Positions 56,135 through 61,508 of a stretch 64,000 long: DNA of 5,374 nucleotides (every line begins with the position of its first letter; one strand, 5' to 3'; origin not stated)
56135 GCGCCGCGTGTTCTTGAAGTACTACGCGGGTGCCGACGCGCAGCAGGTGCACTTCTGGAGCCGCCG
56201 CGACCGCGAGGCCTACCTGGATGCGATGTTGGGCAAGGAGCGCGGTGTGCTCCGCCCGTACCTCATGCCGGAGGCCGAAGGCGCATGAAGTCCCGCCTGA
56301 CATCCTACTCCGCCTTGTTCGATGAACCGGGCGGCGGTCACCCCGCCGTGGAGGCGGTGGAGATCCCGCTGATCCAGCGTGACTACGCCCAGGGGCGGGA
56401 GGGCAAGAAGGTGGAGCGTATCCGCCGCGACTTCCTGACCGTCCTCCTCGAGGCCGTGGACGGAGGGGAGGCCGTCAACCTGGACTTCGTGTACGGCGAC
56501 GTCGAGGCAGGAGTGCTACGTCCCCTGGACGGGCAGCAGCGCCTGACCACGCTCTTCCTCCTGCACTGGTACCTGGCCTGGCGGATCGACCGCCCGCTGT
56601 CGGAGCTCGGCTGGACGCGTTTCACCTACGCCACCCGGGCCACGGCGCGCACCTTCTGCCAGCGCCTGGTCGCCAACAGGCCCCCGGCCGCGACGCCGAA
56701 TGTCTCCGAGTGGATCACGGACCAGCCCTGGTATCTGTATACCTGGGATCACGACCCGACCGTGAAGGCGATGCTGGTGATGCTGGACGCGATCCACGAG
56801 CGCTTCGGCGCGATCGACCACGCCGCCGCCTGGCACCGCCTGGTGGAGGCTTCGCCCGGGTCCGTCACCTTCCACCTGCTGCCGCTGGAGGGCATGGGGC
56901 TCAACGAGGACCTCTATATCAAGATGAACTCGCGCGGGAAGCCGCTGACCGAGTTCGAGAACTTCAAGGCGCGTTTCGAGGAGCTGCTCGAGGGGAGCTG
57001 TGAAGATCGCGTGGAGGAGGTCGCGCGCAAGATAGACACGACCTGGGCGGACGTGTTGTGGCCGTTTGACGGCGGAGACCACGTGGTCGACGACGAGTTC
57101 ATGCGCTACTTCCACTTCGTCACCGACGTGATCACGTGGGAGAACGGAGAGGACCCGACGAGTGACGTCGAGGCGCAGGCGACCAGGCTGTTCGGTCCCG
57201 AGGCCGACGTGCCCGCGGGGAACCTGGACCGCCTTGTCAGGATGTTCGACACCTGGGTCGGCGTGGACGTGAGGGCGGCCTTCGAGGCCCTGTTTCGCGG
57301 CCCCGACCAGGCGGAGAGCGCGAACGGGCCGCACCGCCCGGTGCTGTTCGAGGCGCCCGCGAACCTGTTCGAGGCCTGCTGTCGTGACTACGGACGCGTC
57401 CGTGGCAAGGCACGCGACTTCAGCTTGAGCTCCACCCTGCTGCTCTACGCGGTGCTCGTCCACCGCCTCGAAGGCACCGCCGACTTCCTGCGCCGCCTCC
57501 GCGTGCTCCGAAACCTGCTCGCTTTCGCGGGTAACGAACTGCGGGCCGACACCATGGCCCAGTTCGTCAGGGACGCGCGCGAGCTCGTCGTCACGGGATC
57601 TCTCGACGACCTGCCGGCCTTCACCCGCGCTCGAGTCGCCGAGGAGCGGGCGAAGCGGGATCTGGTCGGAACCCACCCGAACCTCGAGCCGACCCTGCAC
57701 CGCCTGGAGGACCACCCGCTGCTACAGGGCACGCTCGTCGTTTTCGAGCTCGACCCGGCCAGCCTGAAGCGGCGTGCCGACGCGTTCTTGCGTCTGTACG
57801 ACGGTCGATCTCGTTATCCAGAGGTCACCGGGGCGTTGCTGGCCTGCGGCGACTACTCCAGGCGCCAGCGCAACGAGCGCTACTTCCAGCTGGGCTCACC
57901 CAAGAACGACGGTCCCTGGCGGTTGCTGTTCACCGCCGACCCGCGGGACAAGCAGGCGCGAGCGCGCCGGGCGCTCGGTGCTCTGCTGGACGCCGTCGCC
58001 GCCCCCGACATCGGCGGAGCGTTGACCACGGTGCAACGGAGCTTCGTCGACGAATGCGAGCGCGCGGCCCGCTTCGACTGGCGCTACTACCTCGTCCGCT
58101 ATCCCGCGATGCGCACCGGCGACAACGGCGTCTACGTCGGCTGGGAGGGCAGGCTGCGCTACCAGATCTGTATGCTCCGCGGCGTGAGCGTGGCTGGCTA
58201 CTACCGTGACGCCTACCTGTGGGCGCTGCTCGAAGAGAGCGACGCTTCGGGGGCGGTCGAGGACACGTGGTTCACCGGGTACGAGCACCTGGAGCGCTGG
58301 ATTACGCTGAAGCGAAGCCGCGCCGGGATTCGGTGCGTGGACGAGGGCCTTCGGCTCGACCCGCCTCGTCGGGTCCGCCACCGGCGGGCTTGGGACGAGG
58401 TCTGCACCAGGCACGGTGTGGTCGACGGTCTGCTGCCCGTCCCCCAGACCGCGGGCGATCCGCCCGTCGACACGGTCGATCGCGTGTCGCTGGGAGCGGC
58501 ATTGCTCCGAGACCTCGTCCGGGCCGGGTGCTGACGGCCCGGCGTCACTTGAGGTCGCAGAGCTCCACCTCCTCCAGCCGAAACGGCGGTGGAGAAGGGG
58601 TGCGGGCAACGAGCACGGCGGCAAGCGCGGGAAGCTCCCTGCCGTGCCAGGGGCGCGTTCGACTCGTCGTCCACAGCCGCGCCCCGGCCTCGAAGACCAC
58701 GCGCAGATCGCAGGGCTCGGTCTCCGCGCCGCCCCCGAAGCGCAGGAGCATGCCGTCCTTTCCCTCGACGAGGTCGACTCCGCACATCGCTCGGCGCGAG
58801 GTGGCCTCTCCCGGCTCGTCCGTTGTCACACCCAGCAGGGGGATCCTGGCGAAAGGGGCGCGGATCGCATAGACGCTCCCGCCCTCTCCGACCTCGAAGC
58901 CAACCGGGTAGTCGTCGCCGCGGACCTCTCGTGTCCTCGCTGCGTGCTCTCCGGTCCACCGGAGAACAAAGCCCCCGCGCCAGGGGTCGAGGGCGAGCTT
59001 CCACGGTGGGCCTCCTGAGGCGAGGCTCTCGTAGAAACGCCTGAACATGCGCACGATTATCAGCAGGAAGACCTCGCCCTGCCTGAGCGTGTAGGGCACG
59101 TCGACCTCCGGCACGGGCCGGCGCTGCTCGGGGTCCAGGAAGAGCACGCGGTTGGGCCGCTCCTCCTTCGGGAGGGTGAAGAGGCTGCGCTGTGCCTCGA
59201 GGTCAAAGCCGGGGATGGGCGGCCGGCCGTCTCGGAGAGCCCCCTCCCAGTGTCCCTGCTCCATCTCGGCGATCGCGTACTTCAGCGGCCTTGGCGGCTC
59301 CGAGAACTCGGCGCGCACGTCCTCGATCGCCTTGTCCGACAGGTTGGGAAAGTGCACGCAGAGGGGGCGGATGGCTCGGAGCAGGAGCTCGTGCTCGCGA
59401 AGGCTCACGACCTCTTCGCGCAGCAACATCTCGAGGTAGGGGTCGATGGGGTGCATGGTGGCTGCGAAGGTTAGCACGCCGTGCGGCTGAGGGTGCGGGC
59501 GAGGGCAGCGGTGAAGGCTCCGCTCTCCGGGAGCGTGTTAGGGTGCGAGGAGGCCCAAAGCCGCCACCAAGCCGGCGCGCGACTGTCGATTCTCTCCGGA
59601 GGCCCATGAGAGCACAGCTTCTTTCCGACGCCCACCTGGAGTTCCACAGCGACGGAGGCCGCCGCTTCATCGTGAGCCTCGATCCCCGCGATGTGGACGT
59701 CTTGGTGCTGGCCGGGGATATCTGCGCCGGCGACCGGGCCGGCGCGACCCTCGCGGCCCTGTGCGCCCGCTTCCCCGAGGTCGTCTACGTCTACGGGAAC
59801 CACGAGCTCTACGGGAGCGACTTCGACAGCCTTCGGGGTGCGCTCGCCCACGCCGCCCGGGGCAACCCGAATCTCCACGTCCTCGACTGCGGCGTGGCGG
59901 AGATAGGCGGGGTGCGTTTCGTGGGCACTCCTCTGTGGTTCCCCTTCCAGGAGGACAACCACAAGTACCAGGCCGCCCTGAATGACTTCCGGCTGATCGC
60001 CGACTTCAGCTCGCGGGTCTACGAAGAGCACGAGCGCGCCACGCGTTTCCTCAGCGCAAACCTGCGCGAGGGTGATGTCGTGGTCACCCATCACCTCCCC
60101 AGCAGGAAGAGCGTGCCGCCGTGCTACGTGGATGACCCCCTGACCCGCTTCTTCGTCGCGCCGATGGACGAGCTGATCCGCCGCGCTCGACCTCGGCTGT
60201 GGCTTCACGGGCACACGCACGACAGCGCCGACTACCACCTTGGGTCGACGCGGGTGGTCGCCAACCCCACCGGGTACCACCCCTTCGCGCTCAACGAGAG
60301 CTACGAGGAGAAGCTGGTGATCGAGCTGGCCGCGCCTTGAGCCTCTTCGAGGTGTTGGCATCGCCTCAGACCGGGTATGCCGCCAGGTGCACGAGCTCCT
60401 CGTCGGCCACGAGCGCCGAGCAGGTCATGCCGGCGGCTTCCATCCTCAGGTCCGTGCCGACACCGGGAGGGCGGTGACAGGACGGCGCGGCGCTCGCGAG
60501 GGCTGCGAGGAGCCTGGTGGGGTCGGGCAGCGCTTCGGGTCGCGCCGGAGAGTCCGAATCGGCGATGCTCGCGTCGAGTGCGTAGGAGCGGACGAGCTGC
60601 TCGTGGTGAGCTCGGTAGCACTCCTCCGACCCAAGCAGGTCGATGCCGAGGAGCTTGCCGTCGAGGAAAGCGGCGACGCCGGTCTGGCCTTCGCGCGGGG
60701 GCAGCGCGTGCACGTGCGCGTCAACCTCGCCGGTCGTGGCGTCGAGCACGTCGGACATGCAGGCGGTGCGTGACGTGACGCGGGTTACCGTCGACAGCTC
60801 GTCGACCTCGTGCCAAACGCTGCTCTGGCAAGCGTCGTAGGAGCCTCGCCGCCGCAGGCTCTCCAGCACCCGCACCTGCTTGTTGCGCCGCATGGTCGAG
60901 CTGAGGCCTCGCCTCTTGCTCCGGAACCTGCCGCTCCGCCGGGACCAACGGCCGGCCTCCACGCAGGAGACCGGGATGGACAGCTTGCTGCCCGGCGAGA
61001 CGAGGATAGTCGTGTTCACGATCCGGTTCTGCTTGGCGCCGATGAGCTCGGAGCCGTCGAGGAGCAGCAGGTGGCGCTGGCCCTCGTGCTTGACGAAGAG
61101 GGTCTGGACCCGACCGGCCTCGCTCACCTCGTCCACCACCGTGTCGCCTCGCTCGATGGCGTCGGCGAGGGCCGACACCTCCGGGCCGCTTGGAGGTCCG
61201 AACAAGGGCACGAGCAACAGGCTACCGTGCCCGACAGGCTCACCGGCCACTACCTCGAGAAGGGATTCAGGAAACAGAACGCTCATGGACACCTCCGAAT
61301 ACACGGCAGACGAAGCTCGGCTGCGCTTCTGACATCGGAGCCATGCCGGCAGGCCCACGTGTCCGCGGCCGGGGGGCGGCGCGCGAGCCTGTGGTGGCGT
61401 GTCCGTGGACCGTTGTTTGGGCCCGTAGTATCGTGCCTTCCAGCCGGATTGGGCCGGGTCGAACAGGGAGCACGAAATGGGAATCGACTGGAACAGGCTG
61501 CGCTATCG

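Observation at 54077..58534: GmrSD-like type IV restriction pair (DUF262-DUF1524 plus DUF262-only) preceded by a well-translated small ORF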

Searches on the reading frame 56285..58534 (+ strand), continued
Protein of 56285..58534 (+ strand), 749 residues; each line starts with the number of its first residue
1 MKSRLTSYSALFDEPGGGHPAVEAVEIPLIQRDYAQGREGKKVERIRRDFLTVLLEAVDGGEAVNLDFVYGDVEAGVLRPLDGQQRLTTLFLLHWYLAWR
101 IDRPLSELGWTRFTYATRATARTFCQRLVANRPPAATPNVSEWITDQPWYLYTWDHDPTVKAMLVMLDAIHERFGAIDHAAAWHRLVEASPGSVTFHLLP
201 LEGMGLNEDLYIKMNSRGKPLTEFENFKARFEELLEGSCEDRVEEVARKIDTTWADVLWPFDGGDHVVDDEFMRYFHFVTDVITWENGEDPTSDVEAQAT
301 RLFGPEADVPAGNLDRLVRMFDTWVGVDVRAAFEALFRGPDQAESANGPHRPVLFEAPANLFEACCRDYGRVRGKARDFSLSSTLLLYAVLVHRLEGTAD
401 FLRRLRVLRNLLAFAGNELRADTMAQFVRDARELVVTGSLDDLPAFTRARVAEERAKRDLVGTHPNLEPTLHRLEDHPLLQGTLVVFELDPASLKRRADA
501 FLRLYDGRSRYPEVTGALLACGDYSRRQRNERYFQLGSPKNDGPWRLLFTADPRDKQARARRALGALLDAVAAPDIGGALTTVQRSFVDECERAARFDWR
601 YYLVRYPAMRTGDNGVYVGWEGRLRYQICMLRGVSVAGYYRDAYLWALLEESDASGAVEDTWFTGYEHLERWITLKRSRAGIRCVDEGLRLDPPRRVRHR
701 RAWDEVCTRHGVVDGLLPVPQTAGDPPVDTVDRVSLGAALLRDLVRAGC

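Call 84: find_encoding_contigs(protein=P0125, flank=7000, max_places=1)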
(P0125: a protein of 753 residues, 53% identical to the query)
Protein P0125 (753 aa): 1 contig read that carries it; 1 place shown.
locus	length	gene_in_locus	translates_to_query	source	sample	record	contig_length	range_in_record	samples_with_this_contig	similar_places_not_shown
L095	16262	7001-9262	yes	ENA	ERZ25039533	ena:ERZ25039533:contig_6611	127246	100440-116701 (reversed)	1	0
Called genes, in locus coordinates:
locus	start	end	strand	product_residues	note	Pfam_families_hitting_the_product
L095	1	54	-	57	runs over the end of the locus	-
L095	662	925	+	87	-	-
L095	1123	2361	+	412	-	PF01548:DEDD_Tnp_IS110, PF02371:Transposase_20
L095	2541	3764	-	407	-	PF00872:Transposase_mut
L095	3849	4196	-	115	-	-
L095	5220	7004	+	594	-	PF03235:GmrSD_N, PF07510:GmrSD_C (faint)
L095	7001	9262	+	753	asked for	PF03235:GmrSD_N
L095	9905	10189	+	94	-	-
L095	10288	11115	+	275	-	PF07592:DDE_Tnp_ISAZ013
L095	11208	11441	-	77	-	-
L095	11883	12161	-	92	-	PF08238:Sel1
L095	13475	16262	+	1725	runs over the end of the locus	PF00270:DEAD, PF00271:Helicase_C (weak), PF09369:MZB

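Call 85: find_encoding_contigs(protein=P0124, flank=7000, max_places=1)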
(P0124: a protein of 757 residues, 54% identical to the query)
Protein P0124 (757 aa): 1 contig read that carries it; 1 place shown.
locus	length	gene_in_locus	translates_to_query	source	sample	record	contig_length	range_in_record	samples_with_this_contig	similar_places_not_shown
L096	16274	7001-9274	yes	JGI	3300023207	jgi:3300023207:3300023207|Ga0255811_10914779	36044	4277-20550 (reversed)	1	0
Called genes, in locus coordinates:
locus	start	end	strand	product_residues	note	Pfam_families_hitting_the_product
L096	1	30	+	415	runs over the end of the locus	PF13304:AAA_21, PF13175:AAA_15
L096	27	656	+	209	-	-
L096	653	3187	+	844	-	PF08665:PglZ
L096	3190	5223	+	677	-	PF20442:BrxL_N, PF13337:BrxL_ATPase, PF05362:Lon_C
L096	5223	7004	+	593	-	PF03235:GmrSD_N, PF07510:GmrSD_C (faint)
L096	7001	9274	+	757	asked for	PF03235:GmrSD_N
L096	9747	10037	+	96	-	PF04365:BrnT_toxin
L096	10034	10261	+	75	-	PF12441:CopG_antitoxin (weak), PF14384:BrnA_antitoxin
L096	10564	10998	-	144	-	PF10130:PIN_2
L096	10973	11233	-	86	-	-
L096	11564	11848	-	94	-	-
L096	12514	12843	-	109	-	-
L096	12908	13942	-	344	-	-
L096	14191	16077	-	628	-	PF00069:Pkinase, PF07714:PK_Tyr_Ser-Thr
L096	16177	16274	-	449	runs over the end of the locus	PF03781:FGE-sulfatase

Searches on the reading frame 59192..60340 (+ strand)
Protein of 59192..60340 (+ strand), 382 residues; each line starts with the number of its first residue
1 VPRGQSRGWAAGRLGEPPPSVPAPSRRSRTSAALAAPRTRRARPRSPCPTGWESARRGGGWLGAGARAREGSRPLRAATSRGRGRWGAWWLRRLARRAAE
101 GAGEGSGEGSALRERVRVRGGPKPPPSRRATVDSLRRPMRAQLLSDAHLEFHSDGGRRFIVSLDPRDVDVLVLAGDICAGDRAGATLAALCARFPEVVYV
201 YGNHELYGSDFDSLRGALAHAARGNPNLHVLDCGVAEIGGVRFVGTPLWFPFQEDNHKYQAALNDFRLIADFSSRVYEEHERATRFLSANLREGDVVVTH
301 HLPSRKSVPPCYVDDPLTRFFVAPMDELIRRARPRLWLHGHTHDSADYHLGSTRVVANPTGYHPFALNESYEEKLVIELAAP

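Call 45: search_protein_families(library=pfam, proteins=[window:59192-60340:+], max_evalue=0.001)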
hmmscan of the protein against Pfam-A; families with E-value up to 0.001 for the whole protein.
window:59192-60340:+ (382 aa): 2 families
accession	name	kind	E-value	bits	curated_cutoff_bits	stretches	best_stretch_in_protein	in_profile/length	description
PF00149.33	Metallophos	-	1.7e-08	35.6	21.5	1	157-344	19-190/191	Calcineurin-like phosphoesterase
PF12850.12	Metallophos_2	-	1.6e-06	28.7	27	1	139-356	1-130/154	Calcineurin-like phosphoesterase superfamily domain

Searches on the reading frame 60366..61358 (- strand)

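Call 5: search_protein_families(library=padloc, proteins=[window:60366-61358:-], max_evalue=0.01)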
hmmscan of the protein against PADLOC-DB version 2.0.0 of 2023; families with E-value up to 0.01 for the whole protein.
window:60366-61358:- (330 aa): 2 families
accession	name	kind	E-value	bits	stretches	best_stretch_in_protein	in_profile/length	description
PDLC00995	Cas56g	-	0.0029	14.9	1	259-291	8-39/492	"CRISPR-associated protein GSU0054/csb2, Dpsyc system"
PDLC01410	Cas56g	-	0.0043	14.6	1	259-292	8-40/431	CAS-I-U; effector_G5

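Call 6: search_protein_families(library=ncbifam, proteins=[window:60366-61358:-], max_evalue=0.01)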
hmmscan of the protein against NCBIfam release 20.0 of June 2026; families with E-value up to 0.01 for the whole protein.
window:60366-61358:- (330 aa): 0 families

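Call 45: search_protein_families(library=pfam, proteins=[window:60366-61358:-], max_evalue=0.001)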
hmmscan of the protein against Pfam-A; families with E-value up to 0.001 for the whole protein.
window:60366-61358:- (330 aa): 1 family
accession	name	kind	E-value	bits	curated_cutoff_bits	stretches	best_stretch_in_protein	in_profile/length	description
PF20208.3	ARPP-1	-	4e-80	269.7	27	1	36-327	2-296/297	ARG and Rhodanese-Phosphatase-superfamily-associated Protein domain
